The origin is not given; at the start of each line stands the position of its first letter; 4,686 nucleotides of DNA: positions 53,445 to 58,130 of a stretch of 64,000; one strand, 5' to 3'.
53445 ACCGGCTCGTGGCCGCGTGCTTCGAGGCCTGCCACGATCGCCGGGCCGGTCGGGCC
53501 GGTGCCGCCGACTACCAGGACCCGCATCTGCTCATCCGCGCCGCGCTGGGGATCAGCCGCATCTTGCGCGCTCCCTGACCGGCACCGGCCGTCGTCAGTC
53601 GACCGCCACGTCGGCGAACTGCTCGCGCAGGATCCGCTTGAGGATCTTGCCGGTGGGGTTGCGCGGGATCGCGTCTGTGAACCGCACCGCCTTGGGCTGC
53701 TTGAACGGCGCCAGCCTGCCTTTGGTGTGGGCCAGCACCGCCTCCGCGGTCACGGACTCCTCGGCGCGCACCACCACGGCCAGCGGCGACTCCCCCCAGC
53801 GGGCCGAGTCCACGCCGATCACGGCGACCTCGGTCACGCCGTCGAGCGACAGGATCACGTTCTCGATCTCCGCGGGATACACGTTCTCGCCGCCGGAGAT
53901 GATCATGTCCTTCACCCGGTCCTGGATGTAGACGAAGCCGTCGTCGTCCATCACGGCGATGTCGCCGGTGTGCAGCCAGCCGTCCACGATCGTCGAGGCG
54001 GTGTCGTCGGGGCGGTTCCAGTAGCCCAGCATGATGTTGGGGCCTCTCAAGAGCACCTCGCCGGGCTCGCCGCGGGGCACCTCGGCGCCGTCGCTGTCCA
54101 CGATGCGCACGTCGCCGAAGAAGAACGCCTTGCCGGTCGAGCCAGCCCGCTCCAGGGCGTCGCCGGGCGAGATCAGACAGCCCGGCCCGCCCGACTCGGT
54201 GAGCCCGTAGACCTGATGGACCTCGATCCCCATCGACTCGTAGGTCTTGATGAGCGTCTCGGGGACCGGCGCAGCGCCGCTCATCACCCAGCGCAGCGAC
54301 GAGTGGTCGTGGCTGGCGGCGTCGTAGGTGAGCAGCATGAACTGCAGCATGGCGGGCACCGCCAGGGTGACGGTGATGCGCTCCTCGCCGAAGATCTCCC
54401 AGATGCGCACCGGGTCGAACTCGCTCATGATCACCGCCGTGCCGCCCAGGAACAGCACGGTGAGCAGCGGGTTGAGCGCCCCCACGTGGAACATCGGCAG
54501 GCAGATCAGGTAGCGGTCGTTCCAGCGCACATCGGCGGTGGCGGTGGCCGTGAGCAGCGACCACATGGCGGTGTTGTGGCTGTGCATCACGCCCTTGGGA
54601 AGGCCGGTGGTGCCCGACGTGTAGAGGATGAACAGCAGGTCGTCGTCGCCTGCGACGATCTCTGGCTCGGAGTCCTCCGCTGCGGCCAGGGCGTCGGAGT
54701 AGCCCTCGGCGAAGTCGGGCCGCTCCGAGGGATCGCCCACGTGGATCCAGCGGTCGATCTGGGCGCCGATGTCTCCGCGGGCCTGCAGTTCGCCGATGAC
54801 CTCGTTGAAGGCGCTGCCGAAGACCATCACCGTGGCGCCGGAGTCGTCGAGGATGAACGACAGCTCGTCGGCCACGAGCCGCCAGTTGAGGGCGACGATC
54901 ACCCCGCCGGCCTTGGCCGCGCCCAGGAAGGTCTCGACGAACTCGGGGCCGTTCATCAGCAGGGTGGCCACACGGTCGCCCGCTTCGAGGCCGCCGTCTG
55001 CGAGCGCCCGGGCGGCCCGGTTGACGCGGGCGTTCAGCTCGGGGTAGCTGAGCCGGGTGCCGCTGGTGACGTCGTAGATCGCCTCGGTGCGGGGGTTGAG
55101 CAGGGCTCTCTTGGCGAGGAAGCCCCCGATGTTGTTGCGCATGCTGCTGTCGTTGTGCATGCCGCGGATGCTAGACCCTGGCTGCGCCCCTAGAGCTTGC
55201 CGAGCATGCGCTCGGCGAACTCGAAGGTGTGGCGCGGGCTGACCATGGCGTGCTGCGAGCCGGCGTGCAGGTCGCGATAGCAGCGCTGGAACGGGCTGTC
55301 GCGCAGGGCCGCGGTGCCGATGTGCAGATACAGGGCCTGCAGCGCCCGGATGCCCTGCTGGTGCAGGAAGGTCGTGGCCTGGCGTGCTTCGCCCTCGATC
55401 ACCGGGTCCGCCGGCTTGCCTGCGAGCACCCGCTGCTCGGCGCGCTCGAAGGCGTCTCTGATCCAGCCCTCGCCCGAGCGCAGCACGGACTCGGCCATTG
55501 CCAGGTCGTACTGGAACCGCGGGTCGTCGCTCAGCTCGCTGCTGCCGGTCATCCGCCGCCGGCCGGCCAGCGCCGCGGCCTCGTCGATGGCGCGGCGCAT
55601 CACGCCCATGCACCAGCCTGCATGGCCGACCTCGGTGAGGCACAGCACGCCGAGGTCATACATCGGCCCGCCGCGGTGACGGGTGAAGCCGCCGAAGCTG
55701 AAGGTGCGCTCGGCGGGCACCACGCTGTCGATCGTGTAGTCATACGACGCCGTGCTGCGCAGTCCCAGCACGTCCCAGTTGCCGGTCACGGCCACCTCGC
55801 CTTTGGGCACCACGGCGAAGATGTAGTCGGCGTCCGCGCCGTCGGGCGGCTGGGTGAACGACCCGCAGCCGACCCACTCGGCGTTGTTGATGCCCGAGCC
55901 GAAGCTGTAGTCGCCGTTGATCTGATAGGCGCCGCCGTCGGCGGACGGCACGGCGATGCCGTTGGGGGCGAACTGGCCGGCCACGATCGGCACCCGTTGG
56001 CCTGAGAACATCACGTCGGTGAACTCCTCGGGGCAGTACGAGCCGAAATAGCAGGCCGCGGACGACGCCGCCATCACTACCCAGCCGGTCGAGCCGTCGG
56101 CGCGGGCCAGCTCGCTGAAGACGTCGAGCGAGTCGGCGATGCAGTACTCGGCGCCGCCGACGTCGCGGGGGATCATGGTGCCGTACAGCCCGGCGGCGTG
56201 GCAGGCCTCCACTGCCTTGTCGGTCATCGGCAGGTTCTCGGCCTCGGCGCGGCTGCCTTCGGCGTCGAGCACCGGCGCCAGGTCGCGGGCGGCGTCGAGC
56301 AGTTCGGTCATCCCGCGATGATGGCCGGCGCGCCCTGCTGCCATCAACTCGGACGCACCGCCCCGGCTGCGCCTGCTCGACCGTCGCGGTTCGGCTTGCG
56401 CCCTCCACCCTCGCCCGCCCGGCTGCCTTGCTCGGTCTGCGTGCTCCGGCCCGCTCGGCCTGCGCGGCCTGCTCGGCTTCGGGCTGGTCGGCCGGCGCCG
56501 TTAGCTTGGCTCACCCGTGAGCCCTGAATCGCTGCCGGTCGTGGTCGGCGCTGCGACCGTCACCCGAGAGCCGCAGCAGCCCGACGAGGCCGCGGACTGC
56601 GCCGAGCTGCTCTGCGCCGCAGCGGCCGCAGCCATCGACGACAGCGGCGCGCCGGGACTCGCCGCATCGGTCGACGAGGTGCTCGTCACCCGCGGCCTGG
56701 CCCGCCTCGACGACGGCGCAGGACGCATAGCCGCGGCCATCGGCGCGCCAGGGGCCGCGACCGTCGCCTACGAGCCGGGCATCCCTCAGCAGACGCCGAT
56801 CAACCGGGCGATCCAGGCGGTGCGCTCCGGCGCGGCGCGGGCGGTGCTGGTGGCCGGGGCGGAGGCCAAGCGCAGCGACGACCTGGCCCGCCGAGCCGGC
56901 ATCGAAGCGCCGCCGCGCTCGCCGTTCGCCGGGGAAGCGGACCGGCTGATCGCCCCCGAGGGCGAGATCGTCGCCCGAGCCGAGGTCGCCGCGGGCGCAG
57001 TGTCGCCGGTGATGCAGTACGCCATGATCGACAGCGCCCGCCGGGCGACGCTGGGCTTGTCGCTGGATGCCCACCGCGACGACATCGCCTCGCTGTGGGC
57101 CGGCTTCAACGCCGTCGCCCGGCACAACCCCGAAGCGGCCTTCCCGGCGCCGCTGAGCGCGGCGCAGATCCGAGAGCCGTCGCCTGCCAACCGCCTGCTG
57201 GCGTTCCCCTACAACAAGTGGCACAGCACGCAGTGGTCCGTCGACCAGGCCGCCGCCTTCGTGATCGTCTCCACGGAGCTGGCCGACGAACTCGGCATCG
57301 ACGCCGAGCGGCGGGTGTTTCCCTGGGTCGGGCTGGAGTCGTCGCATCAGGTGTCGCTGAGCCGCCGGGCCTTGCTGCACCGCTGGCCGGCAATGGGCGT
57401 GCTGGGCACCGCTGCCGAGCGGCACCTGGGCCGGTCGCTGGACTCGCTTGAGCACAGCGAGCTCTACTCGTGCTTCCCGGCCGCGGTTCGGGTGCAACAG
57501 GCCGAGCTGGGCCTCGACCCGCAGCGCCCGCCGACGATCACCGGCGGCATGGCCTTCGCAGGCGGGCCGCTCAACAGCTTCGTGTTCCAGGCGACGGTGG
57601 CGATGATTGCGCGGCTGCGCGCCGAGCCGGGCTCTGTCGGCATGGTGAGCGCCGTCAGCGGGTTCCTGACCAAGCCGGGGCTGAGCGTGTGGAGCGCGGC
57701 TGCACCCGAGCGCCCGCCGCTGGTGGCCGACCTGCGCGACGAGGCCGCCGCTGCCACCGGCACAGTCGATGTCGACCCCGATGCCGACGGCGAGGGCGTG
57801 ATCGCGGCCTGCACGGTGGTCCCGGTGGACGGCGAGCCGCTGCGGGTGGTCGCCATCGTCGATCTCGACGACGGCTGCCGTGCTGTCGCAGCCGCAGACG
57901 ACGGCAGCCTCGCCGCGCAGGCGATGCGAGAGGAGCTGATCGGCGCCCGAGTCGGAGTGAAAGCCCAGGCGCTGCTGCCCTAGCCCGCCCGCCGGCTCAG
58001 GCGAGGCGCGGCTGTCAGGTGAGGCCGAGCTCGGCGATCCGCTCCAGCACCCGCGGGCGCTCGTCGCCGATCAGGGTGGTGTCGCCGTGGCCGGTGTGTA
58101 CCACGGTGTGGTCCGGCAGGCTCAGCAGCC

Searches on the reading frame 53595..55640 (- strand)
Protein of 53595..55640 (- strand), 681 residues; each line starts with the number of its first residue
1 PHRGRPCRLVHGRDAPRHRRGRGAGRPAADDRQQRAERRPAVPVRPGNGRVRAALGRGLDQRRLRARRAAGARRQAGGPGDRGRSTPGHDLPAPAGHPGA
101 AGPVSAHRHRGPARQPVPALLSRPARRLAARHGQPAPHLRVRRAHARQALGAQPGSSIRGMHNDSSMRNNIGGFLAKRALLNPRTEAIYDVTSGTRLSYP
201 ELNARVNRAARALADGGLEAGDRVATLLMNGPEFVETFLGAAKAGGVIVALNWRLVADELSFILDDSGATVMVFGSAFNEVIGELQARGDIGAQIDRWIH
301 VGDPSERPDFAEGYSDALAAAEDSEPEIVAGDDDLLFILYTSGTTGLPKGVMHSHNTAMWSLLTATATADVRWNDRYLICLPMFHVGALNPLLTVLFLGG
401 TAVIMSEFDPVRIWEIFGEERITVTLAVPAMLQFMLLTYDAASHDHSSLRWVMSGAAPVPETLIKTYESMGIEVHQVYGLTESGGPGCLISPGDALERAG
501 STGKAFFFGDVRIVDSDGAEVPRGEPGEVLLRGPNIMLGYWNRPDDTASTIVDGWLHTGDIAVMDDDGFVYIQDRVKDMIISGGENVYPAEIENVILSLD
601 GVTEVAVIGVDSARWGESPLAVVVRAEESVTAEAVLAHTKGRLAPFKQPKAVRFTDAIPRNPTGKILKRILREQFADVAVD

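Call 49: search_protein_families(library=ncbifam, proteins=[window:53595-55640:-], max_evalue=1e-10)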
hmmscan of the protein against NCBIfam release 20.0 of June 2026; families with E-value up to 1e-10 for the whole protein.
window:53595-55640:- (681 aa): 104 families (the best 25 are shown)
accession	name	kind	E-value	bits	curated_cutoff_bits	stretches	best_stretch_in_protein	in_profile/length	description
NF004837.0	PRK06187.1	subfamily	4.6e-158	526.8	476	1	165-677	4-524/531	long-chain-fatty-acid--CoA ligase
NF006182.0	PRK08316.1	subfamily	2.7e-128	428.7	663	1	164-678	6-520/523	fatty acyl-CoA synthetase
NF005307.0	PRK06839.1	equivalog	2.2e-122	409.2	748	1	171-675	4-493/496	o-succinylbenzoate--CoA ligase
NF004797.0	PRK06145.1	equivalog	9.3e-115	383.8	850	1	173-675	6-495/499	acyl-CoA synthetase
NF005801.1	PRK07656.1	equivalog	3e-111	372.5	657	1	185-672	17-500/500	FadD3 family acyl-CoA ligase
NF005857.1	PRK07786.1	exception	8.4e-110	367.7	733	1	167-676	7-513/513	fatty-acid--CoA ligase FadD5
NF002966.0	PRK03640.1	equivalog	1.5e-108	363.4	556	1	174-674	7-479/483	o-succinylbenzoate--CoA ligase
NF006572.0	PRK09088.1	equivalog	4.1e-101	339.1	696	1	176-677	8-489/491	acyl-CoA synthetase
NF052269.1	Staph_lig_FadD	equivalog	1.5e-99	333.7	650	1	174-676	5-494/499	long-chain-fatty-acid--CoA ligase FadD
NF006181.0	PRK08314.1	subfamily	2.8e-93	313.1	705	1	194-674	47-553/563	long-chain-fatty-acid--CoA ligase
NF006020.0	PRK08162.1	subfamily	5.6e-93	312.1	677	1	174-677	24-540/545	acyl-CoA synthetase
NF005702.0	PRK07514.1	subfamily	7.4e-93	311.6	558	1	182-678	15-503/506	malonyl-CoA synthase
NF009233.0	PRK12583.1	subfamily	6.7e-90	302.1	832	2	331-674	199-549/558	fatty acid CoA ligase family protein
NF005676.0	PRK07470.1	equivalog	1.6e-89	300.9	774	1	167-676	18-530/544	acyl-CoA synthetase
NF004808.0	PRK06155.1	equivalog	4.5e-89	299.1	722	1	171-674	23-521/542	ATP-dependent acyl-CoA ligase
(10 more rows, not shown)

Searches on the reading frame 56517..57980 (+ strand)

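Call 49: search_protein_families(library=ncbifam, proteins=[window:56517-57980:+], max_evalue=1e-10)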
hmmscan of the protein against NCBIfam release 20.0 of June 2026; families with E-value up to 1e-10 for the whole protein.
window:56517-57980:+ (488 aa): 4 families
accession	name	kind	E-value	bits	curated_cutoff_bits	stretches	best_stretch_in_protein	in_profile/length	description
NF006103.0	PRK08257.1-1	equivalog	8.4e-77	259.1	757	1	6-484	7-489/495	acetyl-CoA acetyltransferase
NF006104.0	PRK08257.1-3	equivalog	5.6e-76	256.4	654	1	5-482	4-501/512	acetyl-CoA acetyltransferase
NF006106.0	PRK08257.1-5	equivalog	3.6e-59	200.8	684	1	1-466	5-471/503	acetyl-CoA acetyltransferase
NF006105.0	PRK08257.1-4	equivalog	9.9e-57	192.8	683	1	5-483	6-500/510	acetyl-CoA acetyltransferase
